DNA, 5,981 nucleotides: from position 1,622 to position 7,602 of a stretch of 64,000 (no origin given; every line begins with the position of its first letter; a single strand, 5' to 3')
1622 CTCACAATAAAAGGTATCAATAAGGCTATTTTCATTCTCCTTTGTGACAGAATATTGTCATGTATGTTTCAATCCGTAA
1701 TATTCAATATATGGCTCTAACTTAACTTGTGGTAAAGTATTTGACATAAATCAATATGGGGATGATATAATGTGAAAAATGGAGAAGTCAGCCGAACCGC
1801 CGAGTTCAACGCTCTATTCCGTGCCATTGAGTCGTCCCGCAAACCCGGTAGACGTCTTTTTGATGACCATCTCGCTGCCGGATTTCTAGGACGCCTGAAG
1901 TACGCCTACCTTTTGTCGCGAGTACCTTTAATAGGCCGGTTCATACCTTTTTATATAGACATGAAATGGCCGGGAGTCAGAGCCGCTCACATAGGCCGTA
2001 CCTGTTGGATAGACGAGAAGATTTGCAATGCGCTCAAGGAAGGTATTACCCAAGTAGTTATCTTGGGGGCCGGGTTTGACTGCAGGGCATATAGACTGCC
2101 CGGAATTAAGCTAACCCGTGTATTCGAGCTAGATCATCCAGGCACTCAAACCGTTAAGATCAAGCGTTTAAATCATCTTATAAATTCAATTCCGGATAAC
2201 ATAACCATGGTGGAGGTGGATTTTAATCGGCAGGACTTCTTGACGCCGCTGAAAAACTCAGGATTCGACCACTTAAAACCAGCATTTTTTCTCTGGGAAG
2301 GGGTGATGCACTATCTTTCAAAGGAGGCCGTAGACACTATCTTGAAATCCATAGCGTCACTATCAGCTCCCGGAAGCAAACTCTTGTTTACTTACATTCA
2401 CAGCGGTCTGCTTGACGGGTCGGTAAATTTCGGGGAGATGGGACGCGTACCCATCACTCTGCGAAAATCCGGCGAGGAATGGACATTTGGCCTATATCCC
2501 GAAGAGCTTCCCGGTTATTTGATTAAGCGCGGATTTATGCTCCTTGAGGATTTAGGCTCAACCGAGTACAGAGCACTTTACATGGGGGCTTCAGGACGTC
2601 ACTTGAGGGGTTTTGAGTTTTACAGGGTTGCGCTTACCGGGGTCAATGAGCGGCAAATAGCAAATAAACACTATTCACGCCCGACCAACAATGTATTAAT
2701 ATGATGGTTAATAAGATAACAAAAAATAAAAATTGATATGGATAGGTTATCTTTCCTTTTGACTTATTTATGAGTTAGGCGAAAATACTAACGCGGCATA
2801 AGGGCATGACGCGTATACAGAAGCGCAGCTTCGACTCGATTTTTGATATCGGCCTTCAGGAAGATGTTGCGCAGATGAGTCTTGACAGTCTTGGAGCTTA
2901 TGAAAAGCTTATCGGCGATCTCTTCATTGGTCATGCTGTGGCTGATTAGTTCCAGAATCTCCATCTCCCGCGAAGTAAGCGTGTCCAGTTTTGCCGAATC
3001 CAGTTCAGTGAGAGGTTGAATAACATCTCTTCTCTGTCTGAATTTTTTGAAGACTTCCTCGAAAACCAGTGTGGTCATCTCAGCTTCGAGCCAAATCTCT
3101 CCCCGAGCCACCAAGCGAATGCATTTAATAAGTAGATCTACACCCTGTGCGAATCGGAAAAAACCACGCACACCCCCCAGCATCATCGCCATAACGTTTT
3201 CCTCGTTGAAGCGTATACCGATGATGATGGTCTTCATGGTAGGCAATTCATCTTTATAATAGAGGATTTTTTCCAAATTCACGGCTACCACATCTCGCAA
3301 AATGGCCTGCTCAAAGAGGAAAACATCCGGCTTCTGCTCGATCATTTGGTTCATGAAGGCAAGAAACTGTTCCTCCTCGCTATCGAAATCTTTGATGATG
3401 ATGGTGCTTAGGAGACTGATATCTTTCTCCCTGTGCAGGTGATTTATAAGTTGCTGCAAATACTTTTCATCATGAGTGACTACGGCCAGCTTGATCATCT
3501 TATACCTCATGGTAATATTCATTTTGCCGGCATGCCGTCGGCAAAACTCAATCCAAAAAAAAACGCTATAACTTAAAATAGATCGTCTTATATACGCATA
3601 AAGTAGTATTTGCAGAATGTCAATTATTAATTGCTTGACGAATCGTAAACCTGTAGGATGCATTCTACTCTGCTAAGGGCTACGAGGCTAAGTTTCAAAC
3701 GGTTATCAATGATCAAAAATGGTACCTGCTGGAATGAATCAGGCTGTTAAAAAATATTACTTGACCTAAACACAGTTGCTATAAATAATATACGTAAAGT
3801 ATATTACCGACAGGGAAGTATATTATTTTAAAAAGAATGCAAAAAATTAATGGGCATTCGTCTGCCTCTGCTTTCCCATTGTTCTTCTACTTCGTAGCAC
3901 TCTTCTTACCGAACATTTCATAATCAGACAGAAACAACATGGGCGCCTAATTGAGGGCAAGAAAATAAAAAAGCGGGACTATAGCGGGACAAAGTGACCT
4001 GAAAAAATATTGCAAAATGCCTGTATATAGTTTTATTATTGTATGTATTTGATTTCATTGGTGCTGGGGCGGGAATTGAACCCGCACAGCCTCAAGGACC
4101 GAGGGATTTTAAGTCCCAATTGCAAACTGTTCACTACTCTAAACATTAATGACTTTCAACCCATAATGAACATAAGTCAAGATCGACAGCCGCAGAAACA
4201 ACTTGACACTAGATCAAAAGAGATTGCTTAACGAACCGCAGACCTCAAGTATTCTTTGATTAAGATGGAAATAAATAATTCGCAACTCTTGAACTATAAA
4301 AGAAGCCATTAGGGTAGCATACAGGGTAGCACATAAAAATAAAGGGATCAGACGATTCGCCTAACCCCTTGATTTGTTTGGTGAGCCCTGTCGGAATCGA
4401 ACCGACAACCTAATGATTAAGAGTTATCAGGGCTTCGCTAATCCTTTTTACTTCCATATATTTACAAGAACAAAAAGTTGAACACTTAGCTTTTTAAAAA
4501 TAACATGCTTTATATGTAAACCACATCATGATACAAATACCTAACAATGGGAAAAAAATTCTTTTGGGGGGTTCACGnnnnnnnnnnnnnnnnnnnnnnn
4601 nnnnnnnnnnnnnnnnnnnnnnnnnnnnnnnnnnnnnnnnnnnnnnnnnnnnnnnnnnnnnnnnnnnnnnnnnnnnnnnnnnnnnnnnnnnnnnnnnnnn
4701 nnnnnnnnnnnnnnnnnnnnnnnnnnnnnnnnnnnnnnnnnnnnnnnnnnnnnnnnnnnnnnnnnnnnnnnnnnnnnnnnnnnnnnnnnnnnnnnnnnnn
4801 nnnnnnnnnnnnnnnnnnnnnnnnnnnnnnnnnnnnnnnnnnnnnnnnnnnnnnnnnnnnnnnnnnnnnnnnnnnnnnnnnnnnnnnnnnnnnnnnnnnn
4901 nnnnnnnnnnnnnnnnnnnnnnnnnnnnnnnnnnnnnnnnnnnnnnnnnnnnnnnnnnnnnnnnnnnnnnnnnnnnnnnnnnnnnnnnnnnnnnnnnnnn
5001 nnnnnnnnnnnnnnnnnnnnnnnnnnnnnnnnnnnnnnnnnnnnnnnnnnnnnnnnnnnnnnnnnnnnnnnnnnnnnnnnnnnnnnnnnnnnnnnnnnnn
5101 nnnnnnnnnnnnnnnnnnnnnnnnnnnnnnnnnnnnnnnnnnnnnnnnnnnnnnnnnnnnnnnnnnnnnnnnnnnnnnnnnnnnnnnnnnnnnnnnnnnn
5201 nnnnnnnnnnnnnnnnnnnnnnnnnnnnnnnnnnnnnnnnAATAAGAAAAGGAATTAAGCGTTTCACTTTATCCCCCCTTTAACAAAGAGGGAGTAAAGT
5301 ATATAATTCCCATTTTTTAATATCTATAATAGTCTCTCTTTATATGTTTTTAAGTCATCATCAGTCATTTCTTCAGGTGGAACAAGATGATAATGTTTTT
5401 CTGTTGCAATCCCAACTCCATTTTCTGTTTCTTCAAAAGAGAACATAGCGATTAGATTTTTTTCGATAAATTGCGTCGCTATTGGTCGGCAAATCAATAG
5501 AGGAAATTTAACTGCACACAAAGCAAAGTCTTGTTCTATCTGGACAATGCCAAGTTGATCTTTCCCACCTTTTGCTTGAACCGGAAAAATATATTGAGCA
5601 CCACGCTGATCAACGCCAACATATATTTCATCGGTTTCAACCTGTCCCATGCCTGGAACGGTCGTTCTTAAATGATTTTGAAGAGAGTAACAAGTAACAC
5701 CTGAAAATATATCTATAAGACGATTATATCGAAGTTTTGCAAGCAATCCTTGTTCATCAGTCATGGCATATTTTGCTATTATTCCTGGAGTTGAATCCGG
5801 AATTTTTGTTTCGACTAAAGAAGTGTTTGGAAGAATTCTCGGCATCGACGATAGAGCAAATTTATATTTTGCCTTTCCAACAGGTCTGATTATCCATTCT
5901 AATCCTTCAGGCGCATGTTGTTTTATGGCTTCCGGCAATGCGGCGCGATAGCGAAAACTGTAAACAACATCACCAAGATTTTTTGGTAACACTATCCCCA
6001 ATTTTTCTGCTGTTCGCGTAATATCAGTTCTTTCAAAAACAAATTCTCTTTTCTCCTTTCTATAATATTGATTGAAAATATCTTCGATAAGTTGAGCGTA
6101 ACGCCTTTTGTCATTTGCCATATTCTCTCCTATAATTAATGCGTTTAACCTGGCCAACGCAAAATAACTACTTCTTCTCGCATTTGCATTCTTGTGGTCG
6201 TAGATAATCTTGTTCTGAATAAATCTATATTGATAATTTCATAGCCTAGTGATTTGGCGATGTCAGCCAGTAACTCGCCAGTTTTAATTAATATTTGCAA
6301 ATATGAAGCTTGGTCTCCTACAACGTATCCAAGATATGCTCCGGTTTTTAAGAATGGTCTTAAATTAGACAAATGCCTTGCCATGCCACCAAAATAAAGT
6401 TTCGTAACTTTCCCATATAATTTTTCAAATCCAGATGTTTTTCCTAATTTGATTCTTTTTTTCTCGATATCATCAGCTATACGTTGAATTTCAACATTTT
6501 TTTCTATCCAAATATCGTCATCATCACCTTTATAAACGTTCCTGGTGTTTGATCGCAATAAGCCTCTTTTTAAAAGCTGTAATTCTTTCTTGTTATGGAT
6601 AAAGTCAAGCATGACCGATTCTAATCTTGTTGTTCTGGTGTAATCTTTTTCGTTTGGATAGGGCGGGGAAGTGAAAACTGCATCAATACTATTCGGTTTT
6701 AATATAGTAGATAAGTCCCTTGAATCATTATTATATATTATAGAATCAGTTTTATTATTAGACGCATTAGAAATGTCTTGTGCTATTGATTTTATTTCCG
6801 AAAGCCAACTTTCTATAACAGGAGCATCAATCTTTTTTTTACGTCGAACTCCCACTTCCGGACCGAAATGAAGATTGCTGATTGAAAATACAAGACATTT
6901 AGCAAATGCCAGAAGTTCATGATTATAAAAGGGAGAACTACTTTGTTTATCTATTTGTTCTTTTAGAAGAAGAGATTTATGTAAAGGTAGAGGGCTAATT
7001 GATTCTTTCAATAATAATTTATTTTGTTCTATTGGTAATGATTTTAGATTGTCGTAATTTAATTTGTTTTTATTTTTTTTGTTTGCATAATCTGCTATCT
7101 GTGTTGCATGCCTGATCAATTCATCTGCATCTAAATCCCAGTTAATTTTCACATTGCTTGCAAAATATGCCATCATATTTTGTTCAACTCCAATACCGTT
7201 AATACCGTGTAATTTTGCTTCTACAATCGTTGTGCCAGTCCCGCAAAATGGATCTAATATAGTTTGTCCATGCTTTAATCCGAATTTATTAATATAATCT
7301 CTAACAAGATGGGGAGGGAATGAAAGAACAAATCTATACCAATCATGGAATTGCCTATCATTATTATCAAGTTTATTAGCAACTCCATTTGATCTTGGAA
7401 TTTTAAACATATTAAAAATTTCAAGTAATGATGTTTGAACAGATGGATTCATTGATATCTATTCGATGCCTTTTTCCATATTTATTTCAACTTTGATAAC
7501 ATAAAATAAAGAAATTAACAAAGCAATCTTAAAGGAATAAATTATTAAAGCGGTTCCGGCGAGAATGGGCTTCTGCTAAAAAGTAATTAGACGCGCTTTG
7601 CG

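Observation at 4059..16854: Integration hotspot: two complete tRNA-targeted elements back to back, plus an orphan tRNA-Leu att relic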

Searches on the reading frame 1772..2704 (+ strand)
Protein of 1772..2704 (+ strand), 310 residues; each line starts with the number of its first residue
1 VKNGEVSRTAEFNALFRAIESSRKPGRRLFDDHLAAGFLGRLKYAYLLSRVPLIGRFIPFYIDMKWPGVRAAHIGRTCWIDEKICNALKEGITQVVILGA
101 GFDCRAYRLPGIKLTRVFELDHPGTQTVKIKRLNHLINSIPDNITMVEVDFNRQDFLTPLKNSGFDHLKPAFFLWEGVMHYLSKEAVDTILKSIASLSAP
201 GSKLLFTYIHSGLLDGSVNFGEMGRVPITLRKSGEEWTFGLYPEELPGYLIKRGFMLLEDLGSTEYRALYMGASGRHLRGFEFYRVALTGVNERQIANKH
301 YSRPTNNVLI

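Call 8: search_protein_families(library=pfam, proteins=[window:1772-2704:+], max_evalue=0.01)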
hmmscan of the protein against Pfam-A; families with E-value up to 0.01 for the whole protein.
window:1772-2704:+ (310 aa): 1 family
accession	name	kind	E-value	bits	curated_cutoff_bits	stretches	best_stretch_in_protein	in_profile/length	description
PF04072.20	LCM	-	1.6e-46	159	22.3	1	11-195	2-187/187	Leucine carboxyl methyltransferase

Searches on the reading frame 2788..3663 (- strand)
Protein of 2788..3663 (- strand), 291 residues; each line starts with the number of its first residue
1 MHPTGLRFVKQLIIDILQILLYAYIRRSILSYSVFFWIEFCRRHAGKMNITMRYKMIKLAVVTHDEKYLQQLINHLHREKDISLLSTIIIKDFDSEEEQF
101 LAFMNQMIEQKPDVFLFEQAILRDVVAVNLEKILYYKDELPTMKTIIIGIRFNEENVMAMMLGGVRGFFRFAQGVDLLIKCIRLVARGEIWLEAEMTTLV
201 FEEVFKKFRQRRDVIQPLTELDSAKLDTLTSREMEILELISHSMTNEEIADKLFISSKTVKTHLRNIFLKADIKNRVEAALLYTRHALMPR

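Call 8: search_protein_families(library=pfam, proteins=[window:2788-3663:-], max_evalue=0.01)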
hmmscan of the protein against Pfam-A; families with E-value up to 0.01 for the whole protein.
window:2788-3663:- (291 aa): 4 families
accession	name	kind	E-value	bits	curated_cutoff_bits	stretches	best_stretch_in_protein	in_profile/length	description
PF00196.25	GerE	-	3.9e-18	65.3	23.5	1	227-281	1-55/57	Bacterial regulatory proteins, luxR family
PF08281.18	Sigma70_r4_2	-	1.1e-05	25.4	25.7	1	226-265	8-48/54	Sigma-70, region 4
PF04545.22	Sigma70_r4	-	7.7e-05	22.6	24.1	1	226-269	2-46/50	Sigma-70, region 4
PF13412.12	HTH_24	-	0.00078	19.4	21.9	1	235-265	7-39/48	Winged helix-turn-helix DNA-binding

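Call 11: find_encoding_contigs(protein=window:2788-3663:-, flank=10000, max_places=8)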
Protein window:2788-3663:- (291 aa): no gene with exactly this product is on record in the collection.

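Call 46: find_homologous_proteins(query=window:2788-3663:-, max_evalue=1e-20)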
Query window:2788-3663:- (291 aa): 454 proteins with E <= 1e-20 among 1407 candidates; the best 120 are listed.
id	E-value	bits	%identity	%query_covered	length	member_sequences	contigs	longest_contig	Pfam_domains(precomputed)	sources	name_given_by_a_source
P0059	3.2e-144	498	100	81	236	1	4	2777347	PF00196.26,PF08281.19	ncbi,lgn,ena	ncbi:MAG: response regulator transcription factor [Smithella sp.]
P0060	1.2e-143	496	100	81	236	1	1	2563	PF00196.26,PF08281.19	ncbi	-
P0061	7.2e-122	424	86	80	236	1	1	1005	PF00196.26,PF04545.23,PF08281.19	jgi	jgi:DNA-binding NarL/FixJ family response regulator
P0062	1.9e-121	423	86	80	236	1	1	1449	PF00196.26,PF04545.23,PF08281.19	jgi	jgi:DNA-binding NarL/FixJ family response regulator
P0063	2.4e-121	423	86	80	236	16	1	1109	PF00196.26,PF04545.23,PF08281.19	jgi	jgi:DNA-binding NarL/FixJ family response regulator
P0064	3.0e-121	422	85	80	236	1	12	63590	PF00196.26,PF04545.23,PF08281.19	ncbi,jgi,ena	jgi:DNA-binding NarL/FixJ family response regulator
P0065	6.1e-121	421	85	80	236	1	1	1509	PF00196.26,PF04545.23,PF08281.19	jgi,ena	-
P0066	2.0e-120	420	85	80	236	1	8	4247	PF00196.26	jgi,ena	jgi:two-component system response regulator DegU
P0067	1.3e-119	417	85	80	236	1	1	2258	PF00196.26,PF04545.23,PF08281.19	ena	-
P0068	4.0e-119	415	84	80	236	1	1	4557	PF00196.26,PF08281.19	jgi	jgi:DNA-binding NarL/FixJ family response regulator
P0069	2.1e-118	413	84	81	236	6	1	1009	PF00196.26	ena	-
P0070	1.7e-117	410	85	80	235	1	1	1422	PF00196.26,PF04545.23,PF08281.19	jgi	jgi:DNA-binding NarL/FixJ family response regulator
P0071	1.5e-116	407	82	80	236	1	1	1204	PF00196.26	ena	-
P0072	7.1e-116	405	83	80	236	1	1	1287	PF00196.26,PF04545.23,PF08281.19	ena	-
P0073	1.6e-115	403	82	81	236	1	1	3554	PF00196.26,PF08281.19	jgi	jgi:two-component system, NarL family, response regulator DegU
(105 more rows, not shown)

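Call 47: find_encoding_contigs(protein=P0059, flank=10000, max_places=6)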
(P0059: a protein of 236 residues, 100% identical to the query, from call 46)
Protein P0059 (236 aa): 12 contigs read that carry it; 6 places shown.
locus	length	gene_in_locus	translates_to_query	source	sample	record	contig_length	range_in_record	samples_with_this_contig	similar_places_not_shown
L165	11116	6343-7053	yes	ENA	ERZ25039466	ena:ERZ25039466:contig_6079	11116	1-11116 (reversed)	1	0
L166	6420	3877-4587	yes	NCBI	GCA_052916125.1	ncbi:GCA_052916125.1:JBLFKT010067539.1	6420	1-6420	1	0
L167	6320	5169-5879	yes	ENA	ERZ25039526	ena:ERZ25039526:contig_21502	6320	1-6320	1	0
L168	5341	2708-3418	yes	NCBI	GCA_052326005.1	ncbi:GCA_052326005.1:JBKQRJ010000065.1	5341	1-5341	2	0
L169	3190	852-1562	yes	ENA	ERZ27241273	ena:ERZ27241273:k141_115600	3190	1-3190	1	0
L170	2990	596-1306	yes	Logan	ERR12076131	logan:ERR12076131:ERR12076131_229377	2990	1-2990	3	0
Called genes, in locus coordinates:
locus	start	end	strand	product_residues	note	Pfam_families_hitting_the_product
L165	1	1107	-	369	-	?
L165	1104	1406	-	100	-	-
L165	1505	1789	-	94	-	-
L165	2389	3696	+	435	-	PF01555:N6_N4_Mtase, PF01170:UPF0020 (weak)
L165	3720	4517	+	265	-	-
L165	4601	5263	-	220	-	-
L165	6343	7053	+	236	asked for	PF08281:Sigma70_r4_2 (weak), PF00196:GerE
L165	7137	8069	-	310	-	PF04072:LCM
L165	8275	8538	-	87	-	PF02371:Transposase_20 (weak)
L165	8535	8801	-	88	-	-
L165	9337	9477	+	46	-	-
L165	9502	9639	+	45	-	-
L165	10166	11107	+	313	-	PF01548:DEDD_Tnp_IS110, PF02371:Transposase_20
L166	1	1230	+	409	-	?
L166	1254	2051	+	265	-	-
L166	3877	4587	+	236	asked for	PF08281:Sigma70_r4_2 (weak), PF00196:GerE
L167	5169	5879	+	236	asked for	PF08281:Sigma70_r4_2 (weak), PF00196:GerE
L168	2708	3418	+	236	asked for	PF08281:Sigma70_r4_2 (weak), PF00196:GerE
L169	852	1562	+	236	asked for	PF08281:Sigma70_r4_2 (weak), PF00196:GerE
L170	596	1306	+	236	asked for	PF08281:Sigma70_r4_2 (weak), PF00196:GerE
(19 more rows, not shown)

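Call 48: find_encoding_contigs(protein=P0064, flank=10000, max_places=8)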
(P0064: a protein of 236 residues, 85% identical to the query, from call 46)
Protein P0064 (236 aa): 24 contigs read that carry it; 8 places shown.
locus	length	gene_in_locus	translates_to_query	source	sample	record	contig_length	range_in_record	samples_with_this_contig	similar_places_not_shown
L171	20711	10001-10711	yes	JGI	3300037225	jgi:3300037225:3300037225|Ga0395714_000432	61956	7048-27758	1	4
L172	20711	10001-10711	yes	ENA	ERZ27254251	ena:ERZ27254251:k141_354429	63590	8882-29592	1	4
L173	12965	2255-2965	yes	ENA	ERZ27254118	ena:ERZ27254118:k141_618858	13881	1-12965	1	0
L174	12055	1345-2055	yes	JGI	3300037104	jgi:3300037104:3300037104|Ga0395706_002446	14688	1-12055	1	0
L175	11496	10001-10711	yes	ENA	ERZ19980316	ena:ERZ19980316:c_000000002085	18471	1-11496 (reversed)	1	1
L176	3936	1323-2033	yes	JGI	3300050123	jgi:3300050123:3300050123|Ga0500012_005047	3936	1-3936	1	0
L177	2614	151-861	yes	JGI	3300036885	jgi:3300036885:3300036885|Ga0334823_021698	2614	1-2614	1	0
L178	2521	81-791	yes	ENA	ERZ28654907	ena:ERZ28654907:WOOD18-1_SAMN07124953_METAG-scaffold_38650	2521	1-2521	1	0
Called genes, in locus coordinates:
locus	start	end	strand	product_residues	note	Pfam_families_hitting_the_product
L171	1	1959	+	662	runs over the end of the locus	PF07719:TPR_2 (faint), PF00656:Peptidase_C14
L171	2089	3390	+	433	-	PF05226:CHASE2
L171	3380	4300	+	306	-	-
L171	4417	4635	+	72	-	-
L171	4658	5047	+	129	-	PF00903:Glyoxalase, PF12681:Glyoxalase_2 (weak)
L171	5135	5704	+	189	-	PF00881:Nitroreductase, PF14512:TM1586_NiRdase (faint)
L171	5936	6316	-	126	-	PF07238:PilZ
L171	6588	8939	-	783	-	PF08448:PAS_4, PF13188:PAS_8, PF01590:GAF, PF13185:GAF_2, PF00989:PAS, PF08448:PAS_4, PF01966:HD, PF13487:HD_5, +5 more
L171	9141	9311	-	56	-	-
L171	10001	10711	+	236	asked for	PF08281:Sigma70_r4_2 (weak), PF00196:GerE, PF04545:Sigma70_r4 (weak)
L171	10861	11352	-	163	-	-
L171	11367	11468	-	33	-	-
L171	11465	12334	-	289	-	PF09924:LPG_synthase_C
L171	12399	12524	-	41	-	PF13083:KH_KhpA-B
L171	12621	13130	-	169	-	PF05163:DinB, PF12867:DinB_2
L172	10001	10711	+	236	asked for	PF08281:Sigma70_r4_2 (weak), PF00196:GerE, PF04545:Sigma70_r4 (weak)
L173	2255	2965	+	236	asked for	PF08281:Sigma70_r4_2 (weak), PF00196:GerE, PF04545:Sigma70_r4 (weak)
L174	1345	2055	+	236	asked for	PF08281:Sigma70_r4_2 (weak), PF00196:GerE, PF04545:Sigma70_r4 (weak)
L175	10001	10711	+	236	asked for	PF08281:Sigma70_r4_2 (weak), PF00196:GerE, PF04545:Sigma70_r4 (weak)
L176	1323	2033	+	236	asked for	PF08281:Sigma70_r4_2 (weak), PF00196:GerE, PF04545:Sigma70_r4 (weak)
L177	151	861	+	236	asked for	PF08281:Sigma70_r4_2 (weak), PF00196:GerE, PF04545:Sigma70_r4 (weak)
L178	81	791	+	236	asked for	PF08281:Sigma70_r4_2 (weak), PF00196:GerE, PF04545:Sigma70_r4 (weak)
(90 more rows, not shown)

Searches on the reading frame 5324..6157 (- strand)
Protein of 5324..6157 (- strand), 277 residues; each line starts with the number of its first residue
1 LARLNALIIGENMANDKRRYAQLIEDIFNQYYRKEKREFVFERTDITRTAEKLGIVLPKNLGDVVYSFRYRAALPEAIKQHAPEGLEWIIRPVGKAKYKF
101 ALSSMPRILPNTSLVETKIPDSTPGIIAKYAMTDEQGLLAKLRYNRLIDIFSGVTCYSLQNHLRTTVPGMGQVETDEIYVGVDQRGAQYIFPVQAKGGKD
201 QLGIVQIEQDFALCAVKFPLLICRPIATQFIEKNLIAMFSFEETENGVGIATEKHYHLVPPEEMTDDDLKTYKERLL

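Call 8: search_protein_families(library=pfam, proteins=[window:5324-6157:-], max_evalue=0.01)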
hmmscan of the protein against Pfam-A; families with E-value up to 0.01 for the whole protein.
window:5324-6157:- (277 aa): 0 families

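Call 36: search_protein_families(library=phrogs, proteins=[window:5324-6157:-], max_evalue=0.01)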
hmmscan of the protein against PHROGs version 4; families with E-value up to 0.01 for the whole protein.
window:5324-6157:- (277 aa): 0 families

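Call 37: search_protein_families(library=ncbifam, proteins=[window:5324-6157:-], max_evalue=0.01)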
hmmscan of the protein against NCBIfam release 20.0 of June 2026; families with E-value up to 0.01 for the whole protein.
window:5324-6157:- (277 aa): 0 families

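Call 82: search_protein_families(library=padloc, proteins=[window:5324-6157:-], max_evalue=0.001)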
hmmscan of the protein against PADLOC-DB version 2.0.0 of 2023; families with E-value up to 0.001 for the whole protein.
window:5324-6157:- (277 aa): 1 family
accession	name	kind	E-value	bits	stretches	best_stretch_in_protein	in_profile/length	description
PDLC03404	REase_II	-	8.4e-116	383.8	1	17-273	3-259/260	Type II restriction enzyme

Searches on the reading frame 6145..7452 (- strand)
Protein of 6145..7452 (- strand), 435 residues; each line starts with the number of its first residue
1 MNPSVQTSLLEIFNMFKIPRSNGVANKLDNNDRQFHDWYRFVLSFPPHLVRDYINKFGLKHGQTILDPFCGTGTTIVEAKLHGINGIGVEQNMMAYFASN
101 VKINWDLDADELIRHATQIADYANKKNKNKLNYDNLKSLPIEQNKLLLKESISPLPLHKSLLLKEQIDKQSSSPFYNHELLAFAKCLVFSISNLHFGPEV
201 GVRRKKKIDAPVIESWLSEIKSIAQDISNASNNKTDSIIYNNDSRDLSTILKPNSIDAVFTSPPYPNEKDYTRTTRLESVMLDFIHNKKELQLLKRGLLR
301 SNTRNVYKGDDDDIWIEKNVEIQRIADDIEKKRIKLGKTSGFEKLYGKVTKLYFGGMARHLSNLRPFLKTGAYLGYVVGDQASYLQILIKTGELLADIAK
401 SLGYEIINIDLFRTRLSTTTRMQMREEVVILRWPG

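Call 8: search_protein_families(library=pfam, proteins=[window:6145-7452:-], max_evalue=0.01)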
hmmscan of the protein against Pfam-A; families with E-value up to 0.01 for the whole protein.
window:6145-7452:- (435 aa): 4 families
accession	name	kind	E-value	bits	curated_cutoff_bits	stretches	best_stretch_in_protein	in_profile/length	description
PF01555.25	N6_N4_Mtase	-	5.1e-13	49.9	26.7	1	30-93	158-213/221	DNA methylase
PF01170.24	UPF0020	-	2.3e-08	34.4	22.3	1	57-106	24-70/197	RMKL-like, methyltransferase domain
PF03602.21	Cons_hypoth95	-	0.00022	21.4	24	0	220-275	77-133/182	Conserved hypothetical protein 95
PF09445.16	Methyltransf_15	-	0.004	17.2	22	0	63-135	2-74/165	RNA cap guanine-N2 methyltransferase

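Call 37: search_protein_families(library=ncbifam, proteins=[window:6145-7452:-], max_evalue=0.01)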
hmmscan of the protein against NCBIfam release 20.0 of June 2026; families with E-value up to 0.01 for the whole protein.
window:6145-7452:- (435 aa): 5 families
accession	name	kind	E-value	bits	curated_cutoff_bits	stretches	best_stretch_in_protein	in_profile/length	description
TIGR01177.1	TIGR01177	hypoth_equivalog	9.6e-14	51.4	316.55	1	44-90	165-211/330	TIGR01177 family methyltransferase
NF050803.1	DnaMtaseCcrMCaul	equivalog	2.9e-06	26.4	830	1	60-104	204-248/350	adenine-specific DNA-methyltransferase CcrM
NF008572.0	PRK11524.1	equivalog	6.1e-06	25.6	292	0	60-122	213-277/294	adenine-specific DNA-methyltransferase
NF040721.1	Trm14_Arch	equivalog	0.00039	19.7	280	1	57-86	187-216/370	tRNA (guanine(6)-N2)-methyltransferase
NF008748.0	PRK11783.1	equivalog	0.0023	16.2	466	1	59-85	189-216/704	bifunctional 23S rRNA (guanine(2069)-N(7))-methyltransferase RlmK/23S rRNA (guanine(2445)-N(2))-methyltransferase RlmL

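Call 82: search_protein_families(library=padloc, proteins=[window:6145-7452:-], max_evalue=0.001)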
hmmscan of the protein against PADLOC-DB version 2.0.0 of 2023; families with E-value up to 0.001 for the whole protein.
window:6145-7452:- (435 aa): 48 families (the best 25 are shown)
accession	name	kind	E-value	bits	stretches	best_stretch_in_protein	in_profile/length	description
PDLC03224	MTase_II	-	5.3e-40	135.7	2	214-425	251-464/481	Type II methyltransferase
PDLC03239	MTase_II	-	1.2e-23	81.5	1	36-331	66-360/442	Type II methyltransferase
PDLC03306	MTase_II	-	2e-21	74.4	2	235-415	221-400/422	Type II methyltransferase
PDLC03389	MTase_II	-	7e-20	69.1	2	224-432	249-443/445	Type II methyltransferase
PDLC03377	MTase_II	-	8.5e-19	65.5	1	35-404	95-471/504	Type II methyltransferase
PDLC03369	MTase_II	-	1.2e-18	65.2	1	32-113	111-192/532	Type II methyltransferase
PDLC03322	MTase_II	-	1.4e-18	65.1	1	35-406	36-402/446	Type II methyltransferase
PDLC03364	MTase_II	-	6.3e-18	62.9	1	35-275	32-259/380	Type II methyltransferase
PDLC03353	MTase_II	-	1.1e-16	59.2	2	40-91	188-238/260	Type II methyltransferase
PDLC03362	MTase_II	-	1.9e-16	58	1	23-406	31-402/438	Type II methyltransferase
PDLC03387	MTase_II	-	1.3e-13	48.8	2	44-93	217-265/289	Type II methyltransferase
PDLC03249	MTase_II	-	4e-12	43.7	1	57-175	134-249/541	Type II methyltransferase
PDLC03283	MTase_II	-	9.4e-12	42.8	1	44-134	213-303/352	Type II methyltransferase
PDLC03371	MTase_II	-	3.3e-11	41.2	1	58-94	207-243/260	Type II methyltransferase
PDLC03380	MTase_II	-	8.6e-11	39.6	1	30-104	26-99/393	Type II methyltransferase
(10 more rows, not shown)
